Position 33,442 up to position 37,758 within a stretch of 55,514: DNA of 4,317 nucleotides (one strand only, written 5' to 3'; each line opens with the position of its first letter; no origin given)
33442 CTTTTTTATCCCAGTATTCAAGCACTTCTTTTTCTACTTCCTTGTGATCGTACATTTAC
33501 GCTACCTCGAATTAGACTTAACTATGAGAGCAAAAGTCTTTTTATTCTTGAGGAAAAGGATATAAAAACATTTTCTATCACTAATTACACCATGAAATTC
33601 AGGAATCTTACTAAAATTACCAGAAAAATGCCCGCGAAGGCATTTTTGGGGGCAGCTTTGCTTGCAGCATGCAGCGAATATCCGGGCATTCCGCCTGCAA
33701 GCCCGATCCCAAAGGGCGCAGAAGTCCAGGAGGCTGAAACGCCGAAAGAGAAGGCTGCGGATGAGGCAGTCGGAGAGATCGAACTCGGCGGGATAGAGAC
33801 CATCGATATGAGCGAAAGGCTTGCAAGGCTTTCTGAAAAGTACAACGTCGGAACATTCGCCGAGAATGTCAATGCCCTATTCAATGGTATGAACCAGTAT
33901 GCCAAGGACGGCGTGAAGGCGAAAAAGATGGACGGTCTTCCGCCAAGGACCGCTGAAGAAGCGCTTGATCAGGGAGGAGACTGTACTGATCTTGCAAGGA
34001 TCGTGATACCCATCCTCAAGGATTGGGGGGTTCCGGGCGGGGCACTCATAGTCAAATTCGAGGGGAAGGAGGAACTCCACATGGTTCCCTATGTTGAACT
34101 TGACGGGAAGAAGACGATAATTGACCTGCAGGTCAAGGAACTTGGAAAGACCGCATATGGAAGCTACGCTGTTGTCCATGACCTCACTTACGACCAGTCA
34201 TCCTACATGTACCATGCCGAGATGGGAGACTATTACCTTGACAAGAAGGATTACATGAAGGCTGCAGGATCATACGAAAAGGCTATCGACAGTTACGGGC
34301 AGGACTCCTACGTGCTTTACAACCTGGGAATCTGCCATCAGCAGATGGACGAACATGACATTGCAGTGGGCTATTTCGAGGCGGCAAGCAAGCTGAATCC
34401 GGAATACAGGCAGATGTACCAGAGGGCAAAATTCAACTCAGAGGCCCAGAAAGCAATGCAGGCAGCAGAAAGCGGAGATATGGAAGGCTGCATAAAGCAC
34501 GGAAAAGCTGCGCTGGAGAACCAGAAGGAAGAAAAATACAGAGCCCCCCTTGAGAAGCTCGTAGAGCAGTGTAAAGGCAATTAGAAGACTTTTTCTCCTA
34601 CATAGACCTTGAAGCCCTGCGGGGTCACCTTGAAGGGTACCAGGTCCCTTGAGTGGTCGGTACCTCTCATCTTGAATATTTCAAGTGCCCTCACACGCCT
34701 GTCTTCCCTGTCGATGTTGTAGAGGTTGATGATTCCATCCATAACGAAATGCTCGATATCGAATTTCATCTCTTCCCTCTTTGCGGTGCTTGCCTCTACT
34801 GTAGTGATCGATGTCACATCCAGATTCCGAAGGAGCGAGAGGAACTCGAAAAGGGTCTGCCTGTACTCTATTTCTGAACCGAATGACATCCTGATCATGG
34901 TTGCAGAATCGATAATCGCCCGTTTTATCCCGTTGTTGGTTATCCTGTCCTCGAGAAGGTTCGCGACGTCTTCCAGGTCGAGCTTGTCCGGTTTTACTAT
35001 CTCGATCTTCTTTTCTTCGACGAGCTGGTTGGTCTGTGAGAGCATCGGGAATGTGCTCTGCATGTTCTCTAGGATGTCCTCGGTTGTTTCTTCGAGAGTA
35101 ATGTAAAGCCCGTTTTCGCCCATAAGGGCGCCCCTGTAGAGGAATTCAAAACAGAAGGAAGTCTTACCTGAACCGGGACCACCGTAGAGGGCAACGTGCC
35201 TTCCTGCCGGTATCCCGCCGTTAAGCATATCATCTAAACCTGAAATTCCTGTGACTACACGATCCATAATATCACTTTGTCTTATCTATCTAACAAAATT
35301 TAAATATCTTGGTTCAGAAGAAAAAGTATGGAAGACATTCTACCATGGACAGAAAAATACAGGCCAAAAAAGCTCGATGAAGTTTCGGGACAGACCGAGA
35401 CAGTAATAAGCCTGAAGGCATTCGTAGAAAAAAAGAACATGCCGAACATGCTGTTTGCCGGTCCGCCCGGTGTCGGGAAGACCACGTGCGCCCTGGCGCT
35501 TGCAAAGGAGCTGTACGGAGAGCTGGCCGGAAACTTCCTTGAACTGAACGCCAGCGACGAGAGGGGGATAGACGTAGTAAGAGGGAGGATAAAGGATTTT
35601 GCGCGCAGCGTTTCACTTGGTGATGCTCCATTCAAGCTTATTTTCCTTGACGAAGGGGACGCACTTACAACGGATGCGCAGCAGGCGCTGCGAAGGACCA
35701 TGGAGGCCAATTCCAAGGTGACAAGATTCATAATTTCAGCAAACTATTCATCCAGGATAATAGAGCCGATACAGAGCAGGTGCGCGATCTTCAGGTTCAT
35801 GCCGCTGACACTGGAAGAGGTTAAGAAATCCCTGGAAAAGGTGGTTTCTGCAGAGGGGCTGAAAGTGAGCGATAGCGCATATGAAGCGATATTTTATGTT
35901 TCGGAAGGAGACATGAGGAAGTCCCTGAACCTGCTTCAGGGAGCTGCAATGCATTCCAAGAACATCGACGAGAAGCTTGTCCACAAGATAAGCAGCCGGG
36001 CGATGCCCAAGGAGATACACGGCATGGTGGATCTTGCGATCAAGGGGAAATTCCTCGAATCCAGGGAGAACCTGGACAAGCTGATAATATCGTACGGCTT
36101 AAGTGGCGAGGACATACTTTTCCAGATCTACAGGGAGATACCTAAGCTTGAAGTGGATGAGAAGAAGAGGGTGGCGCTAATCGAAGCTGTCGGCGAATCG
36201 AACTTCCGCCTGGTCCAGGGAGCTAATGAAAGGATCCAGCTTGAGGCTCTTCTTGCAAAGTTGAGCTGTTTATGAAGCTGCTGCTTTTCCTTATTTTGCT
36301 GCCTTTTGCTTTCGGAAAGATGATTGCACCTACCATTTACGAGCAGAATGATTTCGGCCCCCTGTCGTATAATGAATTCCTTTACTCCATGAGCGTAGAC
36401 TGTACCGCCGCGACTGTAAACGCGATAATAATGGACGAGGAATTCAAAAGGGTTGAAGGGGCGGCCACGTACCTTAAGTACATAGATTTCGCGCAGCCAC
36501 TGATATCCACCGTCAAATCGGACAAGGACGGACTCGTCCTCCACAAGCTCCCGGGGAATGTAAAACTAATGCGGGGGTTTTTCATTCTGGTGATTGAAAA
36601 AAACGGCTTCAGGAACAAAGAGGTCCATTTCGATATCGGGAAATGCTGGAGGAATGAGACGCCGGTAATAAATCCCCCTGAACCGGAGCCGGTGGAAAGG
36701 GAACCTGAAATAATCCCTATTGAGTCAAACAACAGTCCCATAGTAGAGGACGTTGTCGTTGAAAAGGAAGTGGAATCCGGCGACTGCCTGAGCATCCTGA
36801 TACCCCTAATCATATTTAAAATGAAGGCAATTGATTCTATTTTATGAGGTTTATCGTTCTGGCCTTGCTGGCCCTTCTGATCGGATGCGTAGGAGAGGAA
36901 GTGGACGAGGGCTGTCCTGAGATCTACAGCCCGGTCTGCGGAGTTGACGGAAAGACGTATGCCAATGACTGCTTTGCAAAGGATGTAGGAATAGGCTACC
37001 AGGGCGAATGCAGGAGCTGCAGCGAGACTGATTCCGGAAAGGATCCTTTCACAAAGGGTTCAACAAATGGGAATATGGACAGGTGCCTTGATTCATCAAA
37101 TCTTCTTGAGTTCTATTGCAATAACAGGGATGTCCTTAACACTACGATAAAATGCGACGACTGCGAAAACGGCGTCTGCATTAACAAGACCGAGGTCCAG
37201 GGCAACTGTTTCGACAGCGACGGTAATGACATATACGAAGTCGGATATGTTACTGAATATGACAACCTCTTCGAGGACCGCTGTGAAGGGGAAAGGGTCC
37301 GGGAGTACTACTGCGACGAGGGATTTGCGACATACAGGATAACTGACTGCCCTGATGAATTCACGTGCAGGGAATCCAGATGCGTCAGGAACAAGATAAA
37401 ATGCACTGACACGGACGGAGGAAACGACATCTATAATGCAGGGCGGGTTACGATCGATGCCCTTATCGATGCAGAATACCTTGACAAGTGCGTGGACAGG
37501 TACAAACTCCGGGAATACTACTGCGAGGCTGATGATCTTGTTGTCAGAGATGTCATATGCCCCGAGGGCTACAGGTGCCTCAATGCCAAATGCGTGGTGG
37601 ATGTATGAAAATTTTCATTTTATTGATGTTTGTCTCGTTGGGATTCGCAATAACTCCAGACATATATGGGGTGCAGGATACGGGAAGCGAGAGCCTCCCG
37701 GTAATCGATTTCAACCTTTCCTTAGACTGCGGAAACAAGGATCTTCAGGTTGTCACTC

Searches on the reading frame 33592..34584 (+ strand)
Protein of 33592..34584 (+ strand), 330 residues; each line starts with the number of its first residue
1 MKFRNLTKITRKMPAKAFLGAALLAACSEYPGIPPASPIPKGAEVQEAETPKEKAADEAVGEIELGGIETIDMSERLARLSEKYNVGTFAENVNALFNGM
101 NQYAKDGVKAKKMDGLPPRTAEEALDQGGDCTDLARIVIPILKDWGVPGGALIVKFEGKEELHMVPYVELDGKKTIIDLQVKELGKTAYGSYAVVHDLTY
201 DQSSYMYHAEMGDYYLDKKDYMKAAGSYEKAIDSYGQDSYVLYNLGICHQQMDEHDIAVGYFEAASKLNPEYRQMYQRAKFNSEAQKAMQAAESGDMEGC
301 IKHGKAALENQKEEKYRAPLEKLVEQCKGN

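Call 63: search_protein_families(library=pfam, proteins=[window:33592-34584:+], max_evalue=0.001)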
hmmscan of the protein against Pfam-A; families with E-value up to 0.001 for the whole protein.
window:33592-34584:+ (330 aa): 6 families
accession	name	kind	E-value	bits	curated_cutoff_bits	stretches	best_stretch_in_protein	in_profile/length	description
PF00515.34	TPR_1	-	1.3e-08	34.7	27.8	1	240-272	2-34/34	Tetratricopeptide repeat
PF07719.23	TPR_2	-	6.6e-08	32.5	27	1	240-272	2-34/34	Tetratricopeptide repeat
PF13181.12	TPR_8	-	0.0001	22.6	25.7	0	241-271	3-33/34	Tetratricopeptide repeat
PF13432.12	TPR_16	-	0.00011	23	32.7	0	211-268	3-60/65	Tetratricopeptide repeat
PF13424.12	TPR_12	-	0.00011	22.8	30.1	1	206-268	5-74/77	Tetratricopeptide repeat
PF13431.12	TPR_17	-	0.00096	19.7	24.4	0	228-258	2-32/34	Tetratricopeptide repeat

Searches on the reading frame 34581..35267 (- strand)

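Call 63: search_protein_families(library=pfam, proteins=[window:34581-35267:-], max_evalue=0.001)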
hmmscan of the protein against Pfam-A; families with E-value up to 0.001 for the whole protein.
window:34581-35267:- (228 aa): 5 families
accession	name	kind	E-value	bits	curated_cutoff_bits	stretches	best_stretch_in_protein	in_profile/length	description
PF06745.19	ATPase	-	2.6e-53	181.2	26.6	1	5-223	2-228/231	KaiC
PF13479.12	AAA_24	-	8.7e-05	22.9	27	1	23-131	3-82/195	AAA domain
PF13481.12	AAA_25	-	0.00035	20.7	27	1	8-123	19-153/195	AAA domain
PF23442.1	DUF7125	-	0.0006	19.4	29.1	1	1-47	1-48/207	Family of unknown function (DUF7125)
PF00005.33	ABC_tran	-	0.0008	20.5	25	0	15-118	4-101/137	ABC transporter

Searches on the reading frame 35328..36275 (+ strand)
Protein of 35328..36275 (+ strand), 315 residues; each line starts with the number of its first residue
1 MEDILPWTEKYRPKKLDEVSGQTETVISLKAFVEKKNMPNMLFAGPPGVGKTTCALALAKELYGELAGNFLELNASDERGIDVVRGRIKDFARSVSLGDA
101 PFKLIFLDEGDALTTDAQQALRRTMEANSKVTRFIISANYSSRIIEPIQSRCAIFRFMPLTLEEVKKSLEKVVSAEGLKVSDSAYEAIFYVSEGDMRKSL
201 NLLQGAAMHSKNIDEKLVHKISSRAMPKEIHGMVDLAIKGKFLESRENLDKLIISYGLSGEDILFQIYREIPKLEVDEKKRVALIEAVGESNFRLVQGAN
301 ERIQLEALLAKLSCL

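Call 63: search_protein_families(library=pfam, proteins=[window:35328-36275:+], max_evalue=0.001)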
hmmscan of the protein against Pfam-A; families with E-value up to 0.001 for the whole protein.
window:35328-36275:+ (315 aa): 16 families
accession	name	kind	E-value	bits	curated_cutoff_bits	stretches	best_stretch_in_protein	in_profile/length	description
PF08542.16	Rep_fac_C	-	1.7e-21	76.8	23.6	1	227-311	3-88/88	Replication factor C C-terminal domain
PF00004.35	AAA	-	2.8e-17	63.8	21.2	1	41-159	1-130/131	ATPase family associated with various cellular activities (AAA)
PF13177.12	DNA_pol3_delta2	-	5.1e-10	40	27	1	81-160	83-160/161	DNA polymerase III, delta subunit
PF21960.2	RCF1-5-like_lid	-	8e-08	32.6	27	1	169-208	3-43/43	RCF1/5-like, AAA+ ATPase lid domain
PF05496.18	RuvB_N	-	3.8e-07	30.4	27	1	12-66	2-61/159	Holliday junction DNA helicase RuvB P-loop domain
PF13173.12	AAA_14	-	1.4e-06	28.8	27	1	41-165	5-128/129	AAA domain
PF03215.21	Rad17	-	4.2e-06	27.3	23.8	1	6-69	8-76/186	Rad17 P-loop domain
PF25361.1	AAA_lid_RFC1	-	1e-05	25.3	34.9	1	163-214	2-53/59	RFC1-like, AAA+ ATPase lid domain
PF16193.11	AAA_assoc_2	-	2.2e-05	25.1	34.3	1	177-222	4-55/81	AAA C-terminal domain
PF13238.12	AAA_18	-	5.3e-05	24.1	29.4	1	43-131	3-72/128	AAA domain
PF13191.12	AAA_16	-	9.7e-05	23.4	32.6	0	34-73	20-63/167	AAA ATPase domain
PF01078.27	Mg_chelatase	-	0.00012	22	20.3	0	16-60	2-44/207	Magnesium chelatase, subunit ChlI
PF25199.1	nSTAND_NTPase5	-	0.00015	22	34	1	28-140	31-134/145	Novel STAND NTPase 5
PF13479.12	AAA_24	-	0.00043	20.6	27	1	40-127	4-90/195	AAA domain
PF13401.12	AAA_22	-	0.0006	20.6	27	0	41-62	8-29/130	AAA domain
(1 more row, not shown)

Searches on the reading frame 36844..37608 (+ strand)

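Call 63: search_protein_families(library=pfam, proteins=[window:36844-37608:+], max_evalue=0.001)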
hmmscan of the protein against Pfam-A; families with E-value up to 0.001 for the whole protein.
window:36844-37608:+ (254 aa): 2 families
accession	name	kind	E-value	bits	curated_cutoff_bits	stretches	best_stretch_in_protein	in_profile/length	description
PF00050.26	Kazal_1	-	6.8e-09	36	21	1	22-44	6-29/49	Kazal-type serine protease inhibitor domain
PF07648.20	Kazal_2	-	2.2e-05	24.9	22.8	1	20-44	2-30/48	Kazal-type serine protease inhibitor domain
